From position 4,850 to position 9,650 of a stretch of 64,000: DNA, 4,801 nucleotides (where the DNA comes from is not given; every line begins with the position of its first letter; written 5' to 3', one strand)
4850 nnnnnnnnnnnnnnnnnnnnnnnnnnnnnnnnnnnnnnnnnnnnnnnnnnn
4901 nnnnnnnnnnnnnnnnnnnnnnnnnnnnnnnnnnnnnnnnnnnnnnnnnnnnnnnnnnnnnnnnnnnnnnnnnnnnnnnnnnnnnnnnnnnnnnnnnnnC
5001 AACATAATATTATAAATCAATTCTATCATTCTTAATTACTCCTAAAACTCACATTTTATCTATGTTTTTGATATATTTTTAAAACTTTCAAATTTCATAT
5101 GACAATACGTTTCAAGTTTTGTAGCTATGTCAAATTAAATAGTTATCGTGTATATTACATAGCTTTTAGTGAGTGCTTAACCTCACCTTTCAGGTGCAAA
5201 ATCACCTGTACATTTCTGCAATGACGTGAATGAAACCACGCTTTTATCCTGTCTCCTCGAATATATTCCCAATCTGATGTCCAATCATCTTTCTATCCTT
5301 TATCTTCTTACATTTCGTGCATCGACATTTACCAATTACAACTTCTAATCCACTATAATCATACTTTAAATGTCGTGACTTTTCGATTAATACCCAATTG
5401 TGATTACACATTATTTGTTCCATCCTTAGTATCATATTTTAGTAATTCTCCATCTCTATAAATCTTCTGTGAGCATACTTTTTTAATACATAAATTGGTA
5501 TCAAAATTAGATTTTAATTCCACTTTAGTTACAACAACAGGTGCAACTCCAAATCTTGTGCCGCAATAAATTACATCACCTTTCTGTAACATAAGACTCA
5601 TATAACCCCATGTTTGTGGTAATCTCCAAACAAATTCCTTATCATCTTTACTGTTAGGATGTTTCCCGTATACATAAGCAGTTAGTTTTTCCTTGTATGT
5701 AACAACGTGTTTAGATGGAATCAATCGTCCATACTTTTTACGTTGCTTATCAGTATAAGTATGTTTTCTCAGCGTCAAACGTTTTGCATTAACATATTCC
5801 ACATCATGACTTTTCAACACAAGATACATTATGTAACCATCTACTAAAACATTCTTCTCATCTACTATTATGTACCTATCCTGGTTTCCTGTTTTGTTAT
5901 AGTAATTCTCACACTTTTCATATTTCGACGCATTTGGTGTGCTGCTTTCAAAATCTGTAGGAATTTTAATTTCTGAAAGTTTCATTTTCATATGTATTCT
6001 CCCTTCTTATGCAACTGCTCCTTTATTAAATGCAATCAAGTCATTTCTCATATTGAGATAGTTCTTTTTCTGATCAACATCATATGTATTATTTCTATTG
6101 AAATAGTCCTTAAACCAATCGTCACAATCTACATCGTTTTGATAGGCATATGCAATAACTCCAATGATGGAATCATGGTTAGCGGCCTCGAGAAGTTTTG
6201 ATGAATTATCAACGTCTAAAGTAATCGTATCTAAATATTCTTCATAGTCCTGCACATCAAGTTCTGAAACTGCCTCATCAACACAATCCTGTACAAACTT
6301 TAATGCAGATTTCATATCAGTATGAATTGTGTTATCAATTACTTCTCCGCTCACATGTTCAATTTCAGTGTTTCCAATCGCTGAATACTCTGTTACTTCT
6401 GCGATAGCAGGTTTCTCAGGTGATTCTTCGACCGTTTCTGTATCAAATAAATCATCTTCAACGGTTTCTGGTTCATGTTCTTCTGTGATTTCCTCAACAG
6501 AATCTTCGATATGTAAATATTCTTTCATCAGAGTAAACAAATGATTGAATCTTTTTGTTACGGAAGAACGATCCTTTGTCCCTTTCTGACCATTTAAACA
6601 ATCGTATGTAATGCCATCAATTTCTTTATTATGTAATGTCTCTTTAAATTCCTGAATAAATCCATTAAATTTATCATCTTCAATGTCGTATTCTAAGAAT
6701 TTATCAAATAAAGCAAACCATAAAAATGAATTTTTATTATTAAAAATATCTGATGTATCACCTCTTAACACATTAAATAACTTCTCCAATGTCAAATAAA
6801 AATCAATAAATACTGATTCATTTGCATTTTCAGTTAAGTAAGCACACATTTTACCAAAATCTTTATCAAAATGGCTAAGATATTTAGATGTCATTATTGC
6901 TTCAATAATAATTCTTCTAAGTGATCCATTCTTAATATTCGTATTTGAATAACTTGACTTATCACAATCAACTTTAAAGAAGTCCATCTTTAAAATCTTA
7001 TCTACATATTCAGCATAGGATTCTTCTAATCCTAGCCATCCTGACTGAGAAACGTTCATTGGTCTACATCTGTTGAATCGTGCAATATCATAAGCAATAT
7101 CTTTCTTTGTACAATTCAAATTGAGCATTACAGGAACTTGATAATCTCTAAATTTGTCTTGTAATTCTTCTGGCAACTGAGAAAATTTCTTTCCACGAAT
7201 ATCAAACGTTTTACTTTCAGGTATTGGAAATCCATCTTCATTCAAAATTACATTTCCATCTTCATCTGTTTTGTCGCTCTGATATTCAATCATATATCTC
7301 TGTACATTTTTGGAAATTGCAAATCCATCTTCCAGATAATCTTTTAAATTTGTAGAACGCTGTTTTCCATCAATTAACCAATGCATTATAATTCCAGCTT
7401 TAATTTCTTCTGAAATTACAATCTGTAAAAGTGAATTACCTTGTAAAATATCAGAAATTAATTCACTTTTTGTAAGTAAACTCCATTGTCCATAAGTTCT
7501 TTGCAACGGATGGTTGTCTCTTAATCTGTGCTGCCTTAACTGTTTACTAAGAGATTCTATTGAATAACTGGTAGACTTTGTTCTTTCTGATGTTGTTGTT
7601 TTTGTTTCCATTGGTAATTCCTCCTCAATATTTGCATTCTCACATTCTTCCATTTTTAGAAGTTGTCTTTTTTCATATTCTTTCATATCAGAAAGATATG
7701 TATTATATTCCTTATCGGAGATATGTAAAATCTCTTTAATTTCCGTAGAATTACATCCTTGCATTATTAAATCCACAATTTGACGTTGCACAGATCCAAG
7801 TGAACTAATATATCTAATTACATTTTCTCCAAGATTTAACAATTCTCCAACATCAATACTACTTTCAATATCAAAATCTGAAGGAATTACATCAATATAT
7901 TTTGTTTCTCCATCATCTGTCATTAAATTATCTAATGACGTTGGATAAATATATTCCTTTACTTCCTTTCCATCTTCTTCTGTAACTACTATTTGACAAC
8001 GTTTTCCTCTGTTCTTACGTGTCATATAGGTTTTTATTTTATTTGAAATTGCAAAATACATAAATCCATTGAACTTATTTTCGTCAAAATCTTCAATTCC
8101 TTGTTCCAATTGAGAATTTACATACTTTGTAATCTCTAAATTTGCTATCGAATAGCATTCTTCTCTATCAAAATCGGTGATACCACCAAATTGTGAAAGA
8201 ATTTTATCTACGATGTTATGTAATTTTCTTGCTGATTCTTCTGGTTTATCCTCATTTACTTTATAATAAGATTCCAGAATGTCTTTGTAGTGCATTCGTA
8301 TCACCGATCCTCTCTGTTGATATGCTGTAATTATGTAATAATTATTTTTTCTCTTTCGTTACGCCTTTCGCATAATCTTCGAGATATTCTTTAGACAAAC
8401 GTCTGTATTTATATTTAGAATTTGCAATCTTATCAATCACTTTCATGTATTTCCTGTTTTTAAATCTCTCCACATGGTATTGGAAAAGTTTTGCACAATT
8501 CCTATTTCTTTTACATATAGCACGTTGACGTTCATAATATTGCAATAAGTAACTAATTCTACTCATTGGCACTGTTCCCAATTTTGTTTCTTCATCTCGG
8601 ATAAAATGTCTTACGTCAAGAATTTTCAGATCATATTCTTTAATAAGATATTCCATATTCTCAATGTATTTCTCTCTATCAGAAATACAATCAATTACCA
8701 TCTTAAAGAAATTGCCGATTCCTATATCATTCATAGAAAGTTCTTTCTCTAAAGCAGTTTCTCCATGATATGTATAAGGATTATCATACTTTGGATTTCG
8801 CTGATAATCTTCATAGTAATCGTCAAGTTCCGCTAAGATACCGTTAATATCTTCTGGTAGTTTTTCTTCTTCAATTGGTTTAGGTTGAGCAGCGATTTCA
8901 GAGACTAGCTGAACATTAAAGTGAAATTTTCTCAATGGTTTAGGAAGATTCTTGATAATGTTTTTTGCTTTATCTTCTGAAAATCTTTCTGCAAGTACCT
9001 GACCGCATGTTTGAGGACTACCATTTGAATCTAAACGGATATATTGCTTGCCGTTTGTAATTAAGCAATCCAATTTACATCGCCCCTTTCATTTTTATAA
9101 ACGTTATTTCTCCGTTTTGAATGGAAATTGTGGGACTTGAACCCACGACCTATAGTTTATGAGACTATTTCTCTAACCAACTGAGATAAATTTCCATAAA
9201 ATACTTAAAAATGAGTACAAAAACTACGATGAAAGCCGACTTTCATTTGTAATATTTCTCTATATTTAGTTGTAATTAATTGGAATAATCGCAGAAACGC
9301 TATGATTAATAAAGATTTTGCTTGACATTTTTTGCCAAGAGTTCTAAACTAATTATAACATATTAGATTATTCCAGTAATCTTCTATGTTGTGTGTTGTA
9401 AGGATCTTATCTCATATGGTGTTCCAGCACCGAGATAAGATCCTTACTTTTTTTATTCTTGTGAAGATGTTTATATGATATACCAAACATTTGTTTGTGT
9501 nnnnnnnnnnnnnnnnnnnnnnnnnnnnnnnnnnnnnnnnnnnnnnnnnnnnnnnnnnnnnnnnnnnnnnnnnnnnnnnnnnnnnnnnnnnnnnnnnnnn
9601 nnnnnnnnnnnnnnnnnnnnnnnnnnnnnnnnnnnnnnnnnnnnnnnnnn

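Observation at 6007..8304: Single 765-aa ORF fusing a sigma-70-like N-terminus to a DUF262 (ParB/Srx-fold) module; four ParB-type genes in one window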

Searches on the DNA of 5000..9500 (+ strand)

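Call 5: search_dna_similar(query=window:5000-9500:+, collection=phages, mode=near, max_rows=20)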
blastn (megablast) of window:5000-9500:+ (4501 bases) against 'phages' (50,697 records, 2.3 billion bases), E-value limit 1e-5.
Records with a match: 1; places in all: 1; records where one place covers at least 80% of the query: 1.
Best place of each record, by identity: 90-95% 1.
By first word of the organism name: Bacteriophage 1.
By host as written in the record: - 1.
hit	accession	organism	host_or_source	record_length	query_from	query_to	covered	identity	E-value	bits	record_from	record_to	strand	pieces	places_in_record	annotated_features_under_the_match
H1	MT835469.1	Bacteriophage sp.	human fecal samples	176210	2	4501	96%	92.5%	0e+0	6195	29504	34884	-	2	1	record has no annotation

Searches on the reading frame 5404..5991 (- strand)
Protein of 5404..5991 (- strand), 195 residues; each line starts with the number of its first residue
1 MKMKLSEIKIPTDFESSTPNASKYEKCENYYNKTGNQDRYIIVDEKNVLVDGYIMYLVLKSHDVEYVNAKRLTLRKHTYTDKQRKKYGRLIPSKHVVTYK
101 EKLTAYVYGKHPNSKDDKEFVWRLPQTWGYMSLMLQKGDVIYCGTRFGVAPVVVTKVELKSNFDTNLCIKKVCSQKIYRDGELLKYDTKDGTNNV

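Call 3: search_protein_families(library=pfam, proteins=[window:5404-5991:-], max_evalue=1)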
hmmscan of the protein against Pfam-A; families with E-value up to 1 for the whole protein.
window:5404-5991:- (195 aa): 1 family
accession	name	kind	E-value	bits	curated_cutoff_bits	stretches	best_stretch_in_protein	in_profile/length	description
PF19157.5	DUF5839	-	1.2e-05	25.7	23.7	1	116-172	23-77/83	Family of unknown function (DUF5839)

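Call 4: search_protein_families(library=phrogs, proteins=[window:5404-5991:-], max_evalue=0.1)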
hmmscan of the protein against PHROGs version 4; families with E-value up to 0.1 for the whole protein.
window:5404-5991:- (195 aa): 1 family
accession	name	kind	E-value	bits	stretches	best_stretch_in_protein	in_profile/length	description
phrog_36163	-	unknown function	8.2e-05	23.4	1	6-68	130-193/197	-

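Call 56: search_solved_structures(query=window:5404-5991:-, max_evalue=10, show_alignments=2)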
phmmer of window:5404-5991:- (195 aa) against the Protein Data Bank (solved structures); distinct sequences matched with E-value up to 10: 8.
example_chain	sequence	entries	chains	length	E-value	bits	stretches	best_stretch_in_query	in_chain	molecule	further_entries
6fog_A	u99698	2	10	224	0.16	15.1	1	87-153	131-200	Acylpyruvase FAHD1, mitochondrial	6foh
1saw_A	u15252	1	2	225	0.16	15.1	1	87-153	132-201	hypothetical protein FLJ36880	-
4r30_A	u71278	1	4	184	0.45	13.6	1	90-150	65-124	Laforin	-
6j5y_A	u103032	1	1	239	0.46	13.5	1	89-152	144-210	FAA hydrolase family protein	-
8ux4_AK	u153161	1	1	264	0.56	13.3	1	80-115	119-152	Small ribosomal subunit protein mS35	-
5mrc_YY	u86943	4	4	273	0.59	13.2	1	80-115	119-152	mS35 | Small ribosomal subunit protein mS35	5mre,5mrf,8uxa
8d8k_Y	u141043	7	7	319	0.78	12.8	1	80-115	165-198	37S ribosomal protein S24, mitochondrial | Small ribosomal subunit protein mS35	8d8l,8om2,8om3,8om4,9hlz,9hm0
4rkk_A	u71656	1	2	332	0.98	12.5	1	90-150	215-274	Laforin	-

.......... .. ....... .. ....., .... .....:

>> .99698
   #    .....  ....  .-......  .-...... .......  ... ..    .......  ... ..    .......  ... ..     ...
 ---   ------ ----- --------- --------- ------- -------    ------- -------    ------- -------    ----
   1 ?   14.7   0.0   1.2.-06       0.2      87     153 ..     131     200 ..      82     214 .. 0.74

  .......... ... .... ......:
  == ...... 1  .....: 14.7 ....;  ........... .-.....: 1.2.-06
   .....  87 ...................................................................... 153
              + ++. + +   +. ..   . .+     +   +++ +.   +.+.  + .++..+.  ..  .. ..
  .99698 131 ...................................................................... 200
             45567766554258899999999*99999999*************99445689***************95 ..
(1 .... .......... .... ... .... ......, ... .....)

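Call 57: search_protein_families(library=ncbifam, proteins=[window:5404-5991:-], max_evalue=0.01)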
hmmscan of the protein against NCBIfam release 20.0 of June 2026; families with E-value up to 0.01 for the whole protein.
window:5404-5991:- (195 aa): 0 families

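Call 89: search_protein_families(library=padloc, proteins=[window:5404-5991:-], max_evalue=0.01)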
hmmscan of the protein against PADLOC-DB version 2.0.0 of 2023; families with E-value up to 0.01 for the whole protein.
window:5404-5991:- (195 aa): 0 families

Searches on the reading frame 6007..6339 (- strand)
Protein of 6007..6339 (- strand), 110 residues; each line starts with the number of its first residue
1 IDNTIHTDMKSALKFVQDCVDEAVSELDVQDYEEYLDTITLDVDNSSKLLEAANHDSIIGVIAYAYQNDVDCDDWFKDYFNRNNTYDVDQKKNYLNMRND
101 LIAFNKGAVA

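Call 61: search_solved_structures(query=A4, max_evalue=10, show_alignments=1)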
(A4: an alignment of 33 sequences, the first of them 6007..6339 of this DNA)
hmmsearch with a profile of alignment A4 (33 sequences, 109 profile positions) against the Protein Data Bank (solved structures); distinct sequences matched with E-value up to 10: 1.
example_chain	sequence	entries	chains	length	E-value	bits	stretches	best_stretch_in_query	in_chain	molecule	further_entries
5tuc_A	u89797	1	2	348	4.2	10.6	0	31-55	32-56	Sus TBC1D15 GAP Domain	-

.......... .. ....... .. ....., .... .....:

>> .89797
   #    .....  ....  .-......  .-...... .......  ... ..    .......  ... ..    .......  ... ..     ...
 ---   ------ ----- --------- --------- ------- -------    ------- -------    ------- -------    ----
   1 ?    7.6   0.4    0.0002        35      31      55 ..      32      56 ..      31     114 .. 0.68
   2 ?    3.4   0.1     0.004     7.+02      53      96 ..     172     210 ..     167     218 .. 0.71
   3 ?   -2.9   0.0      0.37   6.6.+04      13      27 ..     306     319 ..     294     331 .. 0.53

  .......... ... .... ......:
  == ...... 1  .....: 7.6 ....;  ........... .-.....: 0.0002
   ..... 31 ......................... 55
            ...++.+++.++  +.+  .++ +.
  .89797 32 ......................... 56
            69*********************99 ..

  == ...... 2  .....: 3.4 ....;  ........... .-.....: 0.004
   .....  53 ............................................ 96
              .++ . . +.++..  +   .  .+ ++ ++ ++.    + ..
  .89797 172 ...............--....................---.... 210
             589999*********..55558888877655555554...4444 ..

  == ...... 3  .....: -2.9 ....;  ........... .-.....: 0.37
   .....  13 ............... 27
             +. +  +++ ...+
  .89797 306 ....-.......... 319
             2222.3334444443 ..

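Call 63: predict_structure(alignment_id=A4)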
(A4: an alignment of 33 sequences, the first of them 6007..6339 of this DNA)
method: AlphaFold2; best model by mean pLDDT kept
length: 110 residues; sequences in the alignment: 33
mean_pLDDT: 92.7   pTM: 0.85
mean pLDDT of the five models: 92.7, 91.9, 91.6, 91.3, 90.6
residues with pLDDT >= 90: 94; 70-90: 8; 50-70: 7; < 50: 1
segments of 3 or more residues with pLDDT < 50: none
pLDDT, mean of each block of 10 residues (from residue 1): 70 98 97 95 92 96 97 95 95 98 86
secondary structure, 60 per line:
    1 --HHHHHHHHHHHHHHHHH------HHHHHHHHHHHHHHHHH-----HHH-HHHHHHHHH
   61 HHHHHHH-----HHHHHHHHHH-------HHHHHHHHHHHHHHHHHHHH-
elements in order: H3-19 H26-42 H52-67 H73-82 H90-109

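Call 69: fold_search(model_id=the predicted structure, library=pdb)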
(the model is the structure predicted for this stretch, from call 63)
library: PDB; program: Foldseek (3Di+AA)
matches with E <= 10: 25; with E <= 0.001: 0
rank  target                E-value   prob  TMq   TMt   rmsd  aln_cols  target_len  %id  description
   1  2k5b_MODEL_1_B        3.8e+00  0.05  0.22  0.20  16.9       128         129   16  Human CDC37-HSP90 docking model based on NMR (released 2008-12-09)
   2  3r2c_A                4.9e+00  0.06  0.22  0.19  12.7       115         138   10  Crystal Structure of Antitermination Factors NusB and NusE in complex with BoxA RNA (released 2011-06-22)
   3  5f9f_I                5.2e+00  0.05  0.25  0.06  15.0       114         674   13  Crystal structure of RIG-I helicase-RD in complex with 24-mer blunt-end hairpin RNA (released 2016-01-13)
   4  4eya_B                5.5e+00  0.10  0.37  0.32   8.8       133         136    9  Crystal Structure of a Plectonemic RNA Supercoil (released 2012-06-20)
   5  1gqe                  5.5e+00  0.03  0.19  0.08  17.1       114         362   10  Polypeptide Chain Release Factor 2 (RF2) from Escherichia coli (released 2002-04-04)
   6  5x56_B                5.8e+00  0.07  0.28  0.29  13.6       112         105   12  Crystal structure of PSB27 from Arabidopsis thaliana (released 2017-12-27)
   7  5f9f_E                5.8e+00  0.04  0.26  0.06  16.0       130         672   14  Crystal structure of RIG-I helicase-RD in complex with 24-mer blunt-end hairpin RNA (released 2016-01-13)
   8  5fwl_E                6.1e+00  0.05  0.24  0.14  13.0       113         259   14  Atomic cryoEM structure of Hsp90-Cdc37-Cdk4 complex (released 2016-07-06)
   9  1us7_B                6.1e+00  0.04  0.24  0.17  16.2       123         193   16  Complex of Hsp90 and P50 (released 2004-01-15)
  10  5vj4_B                6.1e+00  0.02  0.16  0.09  14.7       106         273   11  Crystal structure of a putative surface protein encoded by BTA121 (released 2017-11-29)
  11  5wh1_B                6.4e+00  0.09  0.34  0.22   9.6       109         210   15  Apo form of the C-terminal region of human Transcription Factor IIB (released 2017-11-29)
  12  3r2d_A                6.7e+00  0.08  0.36  0.32  10.7       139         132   10  Crystal Structure of Antitermination Factors NusB and NusE in complex with dsRNA (released 2011-06-22)
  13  2vvx_B                6.7e+00  0.03  0.22  0.18  14.2       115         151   10  Structure of Vaccinia virus protein A52 (released 2008-08-26)
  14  4m70_A                7.1e+00  0.03  0.19  0.19  13.7       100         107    8  Crystal structure of potato Rx-CC domain in complex with RanGAP2-WPP domain (released 2013-11-13)
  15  5czp_QY               7.4e+00  0.02  0.19  0.08  16.8       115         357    9  70S termination complex containing E. coli RF2 (released 2016-10-12)
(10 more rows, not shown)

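Call 73: fold_search(model_id=the predicted structure, library=viral)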
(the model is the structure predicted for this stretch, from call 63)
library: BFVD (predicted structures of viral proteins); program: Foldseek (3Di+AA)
matches with E <= 10: 69; with E <= 0.001: 1
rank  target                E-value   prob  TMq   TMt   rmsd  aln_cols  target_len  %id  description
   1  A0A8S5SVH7            3.7e-08  1.00  0.88  0.13   0.9       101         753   58  DUF262 domain-containing protein [Siphoviridae sp. ctqPo10]
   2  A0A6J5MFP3            1.8e+00  0.15  0.31  0.30  11.8       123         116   15  Uncharacterized protein [uncultured Caudovirales phage]
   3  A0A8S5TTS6            2.3e+00  0.12  0.30  0.30  10.5       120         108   12  Uncharacterized protein [Siphoviridae sp. ct5jB2]
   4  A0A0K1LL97            2.9e+00  0.08  0.25  0.28  12.7       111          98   14  Uncharacterized protein [Rhodobacter phage RcRhea]
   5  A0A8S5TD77            2.9e+00  0.04  0.20  0.11  12.6       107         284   15  Uncharacterized protein [Phage sp. ctesc4]
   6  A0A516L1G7            3.3e+00  0.09  0.29  0.14  11.0       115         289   14  (no name in the UniProt tables at hand)
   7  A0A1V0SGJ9            3.3e+00  0.03  0.17  0.17  16.7       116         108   12  Uncharacterized protein [Hokovirus HKV1]
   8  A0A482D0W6            3.5e+00  0.14  0.35  0.18   7.4       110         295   13  (no name in the UniProt tables at hand)
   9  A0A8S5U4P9            3.5e+00  0.06  0.24  0.21  13.7       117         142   12  Uncharacterized protein [Siphoviridae sp. ctPUt3]
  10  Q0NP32                3.5e+00  0.05  0.21  0.20  14.0       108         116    7  Uncharacterized protein [Taterapox virus]
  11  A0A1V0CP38            3.9e+00  0.08  0.30  0.25  13.1       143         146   12  (no name in the UniProt tables at hand)
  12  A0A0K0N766            3.9e+00  0.06  0.25  0.22  10.7       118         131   11  Uncharacterized protein [Gordonia phage GMA2]
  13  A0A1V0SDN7            4.1e+00  0.06  0.23  0.03  13.7       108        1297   14  LicD/FKTN/FKRP nucleotidyltransferase domain-containing protein [Indivirus ILV1]
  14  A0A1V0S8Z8            4.3e+00  0.06  0.28  0.27  12.6       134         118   10  Uncharacterized protein [Catovirus CTV1]
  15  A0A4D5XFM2            4.3e+00  0.04  0.22  0.15  16.1       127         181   13  Uncharacterized protein [Pithovirus LCDPAC01]
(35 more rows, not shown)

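Call 108: find_homologous_proteins(query=A4, max_evalue=0.001)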
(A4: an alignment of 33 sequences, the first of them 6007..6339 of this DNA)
Query A4 (33 sequences) (110 aa, profile of the alignment): 17 proteins with E <= 0.001 among 277 candidates.
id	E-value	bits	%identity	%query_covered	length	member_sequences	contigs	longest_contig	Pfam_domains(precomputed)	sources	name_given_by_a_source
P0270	2.3e-32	129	89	100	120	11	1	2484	-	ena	-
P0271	3.3e-32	128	95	100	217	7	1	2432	-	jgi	jgi:hypothetical protein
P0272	7.5e-32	127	95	93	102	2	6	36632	-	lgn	-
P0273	7.6e-32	127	89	100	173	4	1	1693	-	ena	-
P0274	8.5e-32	127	89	100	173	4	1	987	-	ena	-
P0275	5.7e-27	112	65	90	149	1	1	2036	-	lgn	-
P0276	3.1e-26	109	61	90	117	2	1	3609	-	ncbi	ncbi:MAG: hypothetical protein ACLR6T_02195, partial [Intestinibacter sp.]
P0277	9.8e-26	108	61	90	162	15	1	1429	-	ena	-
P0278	2.0e-25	107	61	90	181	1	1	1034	PF16343.12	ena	-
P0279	3.6e-25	106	60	90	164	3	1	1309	-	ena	-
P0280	4.0e-25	106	61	90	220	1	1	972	-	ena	-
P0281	1.6e-24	104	76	83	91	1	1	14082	-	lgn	-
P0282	2.4e-21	94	62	79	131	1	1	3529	-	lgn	-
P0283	1.9e-13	68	53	15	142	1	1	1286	-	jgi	-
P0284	7.3e-13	66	56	98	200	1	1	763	-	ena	-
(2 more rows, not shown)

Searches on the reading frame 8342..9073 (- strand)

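Call 3: search_protein_families(library=pfam, proteins=[window:8342-9073:-], max_evalue=1)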
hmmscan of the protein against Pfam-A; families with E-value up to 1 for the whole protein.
window:8342-9073:- (243 aa): 2 families
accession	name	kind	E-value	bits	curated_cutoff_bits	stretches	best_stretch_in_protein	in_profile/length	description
PF07028.16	DUF1319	-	0.15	12.7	28.1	0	45-72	70-96/109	Protein of unknown function (DUF1319)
PF07689.18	KaiB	-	0.22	11.7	27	0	31-72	9-49/82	KaiB domain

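Call 4: search_protein_families(library=phrogs, proteins=[window:8342-9073:-], max_evalue=0.1)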
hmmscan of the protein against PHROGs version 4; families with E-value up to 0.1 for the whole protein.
window:8342-9073:- (243 aa): 0 families

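Call 57: search_protein_families(library=ncbifam, proteins=[window:8342-9073:-], max_evalue=0.01)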
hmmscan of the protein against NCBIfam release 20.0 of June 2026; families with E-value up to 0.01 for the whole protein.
window:8342-9073:- (243 aa): 0 families

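Call 89: search_protein_families(library=padloc, proteins=[window:8342-9073:-], max_evalue=0.01)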
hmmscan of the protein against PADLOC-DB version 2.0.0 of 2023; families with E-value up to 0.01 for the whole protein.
window:8342-9073:- (243 aa): 0 families
